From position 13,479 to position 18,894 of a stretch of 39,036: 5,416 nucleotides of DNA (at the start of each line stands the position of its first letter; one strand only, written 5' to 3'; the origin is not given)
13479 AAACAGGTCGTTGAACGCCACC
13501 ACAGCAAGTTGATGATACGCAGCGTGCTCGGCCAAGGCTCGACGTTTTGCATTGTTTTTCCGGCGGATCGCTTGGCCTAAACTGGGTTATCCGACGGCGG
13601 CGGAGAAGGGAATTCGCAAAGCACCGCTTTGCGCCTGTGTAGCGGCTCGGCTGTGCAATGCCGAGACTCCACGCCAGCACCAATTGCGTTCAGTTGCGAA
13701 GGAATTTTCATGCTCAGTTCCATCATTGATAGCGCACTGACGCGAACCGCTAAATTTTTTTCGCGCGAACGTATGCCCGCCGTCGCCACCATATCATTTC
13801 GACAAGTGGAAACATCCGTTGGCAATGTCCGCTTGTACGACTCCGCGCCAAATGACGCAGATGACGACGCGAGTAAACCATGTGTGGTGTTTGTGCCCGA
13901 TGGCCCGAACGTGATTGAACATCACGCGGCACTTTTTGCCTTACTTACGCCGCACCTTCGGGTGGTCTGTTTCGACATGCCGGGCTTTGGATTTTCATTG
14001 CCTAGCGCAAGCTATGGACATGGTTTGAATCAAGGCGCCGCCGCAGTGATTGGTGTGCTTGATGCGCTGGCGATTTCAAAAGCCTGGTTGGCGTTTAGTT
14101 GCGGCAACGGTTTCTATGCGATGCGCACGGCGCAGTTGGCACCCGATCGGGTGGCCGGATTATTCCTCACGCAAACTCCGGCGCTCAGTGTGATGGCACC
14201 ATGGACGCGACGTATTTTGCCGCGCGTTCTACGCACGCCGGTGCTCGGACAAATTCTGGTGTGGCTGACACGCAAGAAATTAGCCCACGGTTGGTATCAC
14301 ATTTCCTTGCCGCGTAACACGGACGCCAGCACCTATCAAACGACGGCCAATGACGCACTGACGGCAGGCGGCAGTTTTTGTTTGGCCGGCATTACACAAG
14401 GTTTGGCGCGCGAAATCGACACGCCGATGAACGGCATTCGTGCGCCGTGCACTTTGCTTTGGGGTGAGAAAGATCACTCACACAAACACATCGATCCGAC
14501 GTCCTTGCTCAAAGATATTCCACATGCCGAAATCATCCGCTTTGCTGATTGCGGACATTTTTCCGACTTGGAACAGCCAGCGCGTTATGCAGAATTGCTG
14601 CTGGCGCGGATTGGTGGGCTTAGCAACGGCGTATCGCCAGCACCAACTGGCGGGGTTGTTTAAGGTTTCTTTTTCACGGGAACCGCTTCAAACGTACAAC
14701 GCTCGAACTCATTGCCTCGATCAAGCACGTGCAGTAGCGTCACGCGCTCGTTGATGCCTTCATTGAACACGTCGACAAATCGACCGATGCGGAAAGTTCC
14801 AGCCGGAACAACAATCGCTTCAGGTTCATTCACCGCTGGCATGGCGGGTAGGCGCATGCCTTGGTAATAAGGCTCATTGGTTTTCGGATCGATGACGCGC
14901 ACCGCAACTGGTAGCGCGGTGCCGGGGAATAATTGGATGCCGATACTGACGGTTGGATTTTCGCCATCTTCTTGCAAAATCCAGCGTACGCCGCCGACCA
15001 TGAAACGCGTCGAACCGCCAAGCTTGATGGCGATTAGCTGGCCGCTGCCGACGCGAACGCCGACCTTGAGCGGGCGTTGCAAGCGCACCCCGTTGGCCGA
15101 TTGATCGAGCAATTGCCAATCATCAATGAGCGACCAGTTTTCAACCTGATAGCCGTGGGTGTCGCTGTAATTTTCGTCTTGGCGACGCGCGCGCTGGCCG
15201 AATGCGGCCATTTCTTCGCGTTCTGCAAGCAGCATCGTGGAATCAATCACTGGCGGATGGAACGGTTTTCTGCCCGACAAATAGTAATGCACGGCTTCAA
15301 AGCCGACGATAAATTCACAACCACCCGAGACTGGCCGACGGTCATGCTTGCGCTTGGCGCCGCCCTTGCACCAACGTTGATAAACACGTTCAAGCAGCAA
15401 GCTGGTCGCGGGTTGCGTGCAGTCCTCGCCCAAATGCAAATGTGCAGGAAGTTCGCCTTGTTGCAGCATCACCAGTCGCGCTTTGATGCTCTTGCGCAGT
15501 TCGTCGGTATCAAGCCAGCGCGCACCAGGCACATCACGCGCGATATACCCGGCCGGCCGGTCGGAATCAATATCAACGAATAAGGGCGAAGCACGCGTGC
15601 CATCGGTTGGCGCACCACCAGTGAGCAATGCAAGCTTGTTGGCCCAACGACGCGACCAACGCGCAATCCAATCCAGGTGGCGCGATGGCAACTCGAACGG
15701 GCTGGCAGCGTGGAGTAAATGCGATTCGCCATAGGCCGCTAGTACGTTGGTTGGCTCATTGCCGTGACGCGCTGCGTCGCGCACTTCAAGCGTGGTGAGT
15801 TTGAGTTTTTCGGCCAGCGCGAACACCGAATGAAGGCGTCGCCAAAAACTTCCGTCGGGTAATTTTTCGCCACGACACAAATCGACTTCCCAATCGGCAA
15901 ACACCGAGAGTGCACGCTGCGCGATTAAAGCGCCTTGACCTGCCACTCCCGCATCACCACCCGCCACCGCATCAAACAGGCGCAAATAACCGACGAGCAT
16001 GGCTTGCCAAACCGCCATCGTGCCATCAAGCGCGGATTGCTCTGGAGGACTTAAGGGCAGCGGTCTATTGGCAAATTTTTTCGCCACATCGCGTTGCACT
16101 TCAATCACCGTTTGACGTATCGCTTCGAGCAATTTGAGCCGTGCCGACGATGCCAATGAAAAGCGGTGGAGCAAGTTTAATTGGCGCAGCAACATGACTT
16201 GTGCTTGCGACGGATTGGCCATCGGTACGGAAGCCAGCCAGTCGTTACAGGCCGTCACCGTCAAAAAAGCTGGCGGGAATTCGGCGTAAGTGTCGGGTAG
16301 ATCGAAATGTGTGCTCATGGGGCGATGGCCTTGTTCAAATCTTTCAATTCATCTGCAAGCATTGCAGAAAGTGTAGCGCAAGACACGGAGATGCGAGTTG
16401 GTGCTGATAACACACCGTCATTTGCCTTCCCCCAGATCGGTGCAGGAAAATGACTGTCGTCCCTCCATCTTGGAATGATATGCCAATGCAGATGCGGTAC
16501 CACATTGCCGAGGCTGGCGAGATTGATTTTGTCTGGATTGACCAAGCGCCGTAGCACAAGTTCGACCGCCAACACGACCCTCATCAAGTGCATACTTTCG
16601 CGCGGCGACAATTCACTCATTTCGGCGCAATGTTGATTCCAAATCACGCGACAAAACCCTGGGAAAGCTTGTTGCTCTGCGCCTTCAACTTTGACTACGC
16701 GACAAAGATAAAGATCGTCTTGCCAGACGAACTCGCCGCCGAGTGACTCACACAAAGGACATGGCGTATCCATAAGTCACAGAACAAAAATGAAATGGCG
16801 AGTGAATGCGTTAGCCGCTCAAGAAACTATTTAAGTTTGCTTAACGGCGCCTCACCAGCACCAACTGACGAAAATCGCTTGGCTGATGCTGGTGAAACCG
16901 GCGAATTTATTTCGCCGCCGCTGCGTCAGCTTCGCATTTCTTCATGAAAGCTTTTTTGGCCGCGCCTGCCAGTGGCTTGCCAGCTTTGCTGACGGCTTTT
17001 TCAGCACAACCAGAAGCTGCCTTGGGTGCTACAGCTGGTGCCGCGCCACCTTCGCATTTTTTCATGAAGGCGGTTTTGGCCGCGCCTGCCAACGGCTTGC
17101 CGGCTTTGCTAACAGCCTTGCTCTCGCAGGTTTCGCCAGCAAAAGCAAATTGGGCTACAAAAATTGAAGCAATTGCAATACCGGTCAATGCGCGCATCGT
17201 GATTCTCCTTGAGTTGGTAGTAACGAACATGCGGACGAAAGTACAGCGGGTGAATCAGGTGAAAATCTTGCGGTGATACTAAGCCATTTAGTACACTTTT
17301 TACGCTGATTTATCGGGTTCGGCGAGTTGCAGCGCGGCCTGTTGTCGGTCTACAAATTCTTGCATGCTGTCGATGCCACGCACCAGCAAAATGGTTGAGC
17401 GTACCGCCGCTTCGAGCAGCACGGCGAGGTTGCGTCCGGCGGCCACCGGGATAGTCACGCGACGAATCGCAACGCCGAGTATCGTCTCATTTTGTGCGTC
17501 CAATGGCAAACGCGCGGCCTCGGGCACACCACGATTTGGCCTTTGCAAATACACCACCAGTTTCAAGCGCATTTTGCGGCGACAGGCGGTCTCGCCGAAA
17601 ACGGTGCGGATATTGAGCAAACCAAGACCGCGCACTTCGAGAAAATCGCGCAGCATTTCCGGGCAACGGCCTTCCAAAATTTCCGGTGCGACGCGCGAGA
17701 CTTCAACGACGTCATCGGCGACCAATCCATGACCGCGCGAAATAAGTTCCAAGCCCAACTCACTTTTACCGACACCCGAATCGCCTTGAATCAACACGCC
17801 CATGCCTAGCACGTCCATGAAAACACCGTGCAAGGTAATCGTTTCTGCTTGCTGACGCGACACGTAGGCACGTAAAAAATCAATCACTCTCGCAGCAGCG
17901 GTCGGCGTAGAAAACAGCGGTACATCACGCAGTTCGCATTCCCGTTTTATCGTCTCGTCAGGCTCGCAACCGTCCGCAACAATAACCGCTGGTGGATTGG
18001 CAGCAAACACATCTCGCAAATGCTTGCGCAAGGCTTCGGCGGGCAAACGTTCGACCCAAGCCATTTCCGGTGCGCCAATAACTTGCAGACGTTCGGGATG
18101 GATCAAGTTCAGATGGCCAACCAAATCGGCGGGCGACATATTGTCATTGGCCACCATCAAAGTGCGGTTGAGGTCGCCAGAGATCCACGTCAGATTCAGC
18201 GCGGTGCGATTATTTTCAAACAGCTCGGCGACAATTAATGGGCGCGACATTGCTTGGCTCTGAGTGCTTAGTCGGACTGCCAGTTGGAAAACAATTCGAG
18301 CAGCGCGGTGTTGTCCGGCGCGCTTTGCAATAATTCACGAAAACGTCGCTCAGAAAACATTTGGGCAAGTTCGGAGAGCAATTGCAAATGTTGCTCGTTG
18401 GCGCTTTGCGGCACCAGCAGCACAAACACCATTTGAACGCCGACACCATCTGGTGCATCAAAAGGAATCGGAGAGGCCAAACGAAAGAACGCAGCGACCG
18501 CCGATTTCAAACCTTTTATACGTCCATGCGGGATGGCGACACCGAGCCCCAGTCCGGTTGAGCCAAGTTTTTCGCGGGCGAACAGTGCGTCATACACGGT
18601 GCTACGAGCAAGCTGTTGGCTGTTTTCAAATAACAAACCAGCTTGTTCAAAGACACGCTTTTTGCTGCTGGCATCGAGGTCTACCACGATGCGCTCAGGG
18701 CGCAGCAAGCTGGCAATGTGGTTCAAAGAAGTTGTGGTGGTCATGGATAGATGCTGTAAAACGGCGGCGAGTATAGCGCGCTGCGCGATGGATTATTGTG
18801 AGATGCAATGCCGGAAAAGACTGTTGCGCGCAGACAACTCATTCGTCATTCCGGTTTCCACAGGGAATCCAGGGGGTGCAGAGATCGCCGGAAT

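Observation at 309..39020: Hyper-abundant ~25-bp motif (TTRAC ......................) scattered through genes and spacers on both strands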

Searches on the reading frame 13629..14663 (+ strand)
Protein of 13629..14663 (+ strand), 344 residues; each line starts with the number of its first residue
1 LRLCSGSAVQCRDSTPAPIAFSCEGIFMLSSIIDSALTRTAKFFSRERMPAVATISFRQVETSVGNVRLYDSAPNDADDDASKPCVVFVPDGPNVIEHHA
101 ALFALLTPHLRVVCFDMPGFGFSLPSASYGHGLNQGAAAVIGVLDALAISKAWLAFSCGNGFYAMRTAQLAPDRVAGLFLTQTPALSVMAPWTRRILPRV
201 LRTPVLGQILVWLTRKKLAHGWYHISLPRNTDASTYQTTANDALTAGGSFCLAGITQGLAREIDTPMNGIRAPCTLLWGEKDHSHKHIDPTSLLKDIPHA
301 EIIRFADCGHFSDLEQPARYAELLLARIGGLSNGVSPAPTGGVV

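Call 8: search_protein_families(library=ncbifam, proteins=[window:13629-14663:+])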
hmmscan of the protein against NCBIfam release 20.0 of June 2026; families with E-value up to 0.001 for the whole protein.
window:13629-14663:+ (344 aa): 13 families
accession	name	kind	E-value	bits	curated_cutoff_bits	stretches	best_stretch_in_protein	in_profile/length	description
NF051488.1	bifunc_PcaDC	exception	6.2e-17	61.8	390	1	83-329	12-251/375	bifunctional 3-oxoadipate enol-lactonase/4-carboxymuconolactone decarboxylase PcaDC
TIGR02427.1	protocat_pcaD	equivalog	3.3e-16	59.4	255.85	1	80-325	10-247/251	3-oxoadipate enol-lactonase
NF045632.1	hydroxlase_HsaD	equivalog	1.2e-12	47.4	400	2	65-188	22-142/290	4,5:9,10-diseco-3-hydroxy-5,9,17-trioxoandrosta-1(10),2-diene-4-oate hydrolase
NF011457.0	PRK14875.1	equivalog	3.5e-12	46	307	1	98-327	147-368/372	acetoin dehydrogenase dihydrolipoyllysine-residue acetyltransferase subunit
TIGR03695.1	menH_SHCHC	equivalog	3e-08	33.4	208.55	1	100-325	19-248/252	2-succinyl-6-hydroxy-2,4-cyclohexadiene-1-carboxylate synthase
NF051487.1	bifunc_PcaCD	exception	4.2e-07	29.4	430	1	102-324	191-407/413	bifunctional 4-carboxymuconolactone decarboxylase/3-oxoadipate enol-lactonase PcaCD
TIGR03343.1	biphenyl_bphD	equivalog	1.1e-06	28.1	462.15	0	104-182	55-133/282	2-hydroxy-6-oxo-6-phenylhexa-2,4-dienoate hydrolase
NF050089.1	i_nPHAscl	equivalog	1.4e-06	27.6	300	0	97-183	32-117/288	intracellular short-chain-length polyhydroxyalkanoate depolymerase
TIGR01738.1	bioH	equivalog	4.4e-06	26.5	206.95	1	102-323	23-240/245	pimeloyl-ACP methyl ester esterase BioH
TIGR02240.1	PHA_depoly_arom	equivalog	4.9e-06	26.1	250.6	1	80-200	23-141/276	poly(3-hydroxyalkanoate) depolymerase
TIGR03056.1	bchO_mg_che_rel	equivalog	1.5e-05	24.2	172.55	0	100-160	45-106/278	alpha/beta fold hydrolase BchO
NF002873.0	PRK03204.1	equivalog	2.9e-05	23.5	466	1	79-328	30-285/286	haloalkane dehalogenase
TIGR03611.1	RutD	equivalog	4.3e-05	23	238.5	1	81-195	11-123/258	pyrimidine utilization protein D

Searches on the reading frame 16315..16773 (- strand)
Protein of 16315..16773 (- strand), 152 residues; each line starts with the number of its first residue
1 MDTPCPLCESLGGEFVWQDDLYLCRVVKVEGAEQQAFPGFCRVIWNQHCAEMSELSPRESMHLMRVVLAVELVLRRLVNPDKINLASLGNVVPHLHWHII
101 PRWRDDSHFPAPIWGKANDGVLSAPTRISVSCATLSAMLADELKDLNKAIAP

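Call 8: search_protein_families(library=ncbifam, proteins=[window:16315-16773:-])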
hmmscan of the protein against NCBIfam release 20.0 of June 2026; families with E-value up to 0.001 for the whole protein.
window:16315-16773:- (152 aa): 1 family
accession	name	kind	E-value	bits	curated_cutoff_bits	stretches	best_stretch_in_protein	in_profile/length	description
NF052622.1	ATPAdlTfActino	equivalog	2.8e-08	33.4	290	1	38-110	72-150/176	ATP adenylyltransferase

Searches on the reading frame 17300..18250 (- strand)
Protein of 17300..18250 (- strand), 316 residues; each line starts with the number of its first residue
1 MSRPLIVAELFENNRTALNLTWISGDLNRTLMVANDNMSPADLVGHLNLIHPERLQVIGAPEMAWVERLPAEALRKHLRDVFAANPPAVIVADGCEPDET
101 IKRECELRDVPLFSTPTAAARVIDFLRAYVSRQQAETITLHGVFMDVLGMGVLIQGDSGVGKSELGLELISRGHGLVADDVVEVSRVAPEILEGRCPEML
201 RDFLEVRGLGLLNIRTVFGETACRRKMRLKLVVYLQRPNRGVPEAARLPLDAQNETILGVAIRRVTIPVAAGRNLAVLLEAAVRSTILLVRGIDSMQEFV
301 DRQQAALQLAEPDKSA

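Call 8: search_protein_families(library=ncbifam, proteins=[window:17300-18250:-])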
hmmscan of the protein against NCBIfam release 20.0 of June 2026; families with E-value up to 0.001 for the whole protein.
window:17300-18250:- (316 aa): 3 families
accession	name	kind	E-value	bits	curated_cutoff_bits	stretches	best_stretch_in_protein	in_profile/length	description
TIGR00679.1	hpr-ser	equivalog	6.3e-95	317.9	240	1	7-305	3-298/300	HPr(Ser) kinase/phosphatase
NF003883.0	PRK05428.2-1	equivalog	2.7e-41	141.1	252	1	133-311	11-185/189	HPr kinase/phosphorylase-related protein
TIGR04355.1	HprK_rel_B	hypoth_equivalog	0.00016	20.9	200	1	138-186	145-193/351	HprK-related kinase B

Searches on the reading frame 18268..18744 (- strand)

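Call 8: search_protein_families(library=ncbifam, proteins=[window:18268-18744:-])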
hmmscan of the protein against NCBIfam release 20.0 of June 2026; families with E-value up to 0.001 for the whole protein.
window:18268-18744:- (158 aa): 10 families
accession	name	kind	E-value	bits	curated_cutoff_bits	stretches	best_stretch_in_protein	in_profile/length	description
TIGR01419.1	nitro_reg_IIA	equivalog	4.8e-42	143.2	138.7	1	10-153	2-144/145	PTS IIA-like nitrogen regulatory protein PtsN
NF008145.0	PRK10896.1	equivalog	2.1e-28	99.1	221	1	9-154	9-155/161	PTS IIA-like nitrogen regulatory protein PtsN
TIGR00848.1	fruA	subfamily_domain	8.1e-24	84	103.5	1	15-137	3-127/129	fructose PTS transporter subunit IIA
NF007389.0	PRK09913.1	equivalog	2.8e-18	66.3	151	1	17-150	7-140/148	PTS fructose transporter subunit IIA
NF007293.0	PRK09765.1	equivalog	2.4e-16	59.4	763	1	15-153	9-150/639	PTS 2-O-a-mannosyl-D-glycerate transporter subunit IIABC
NF011663.0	PRK15083.1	subfamily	3.5e-08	31.9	589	1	14-154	497-636/639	PTS mannitol transporter subunit IICBA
NF008319.0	PRK11109.1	equivalog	1e-07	31.6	302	1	19-152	9-139/376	fused PTS fructose transporter subunit IIA/HPr protein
NF007236.0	PRK09665.1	equivalog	4.1e-05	23.4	139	1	46-152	32-141/150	PTS galactitol transporter subunit IIA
TIGR00834.1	ae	subfamily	7.1e-05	21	599.45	1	74-151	189-268/900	anion exchange protein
NF010351.0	PRK13779.1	equivalog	0.00018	20.5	766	1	19-144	9-131/503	bifunctional PTS system fructose-specific transporter subunit IIA/HPr protein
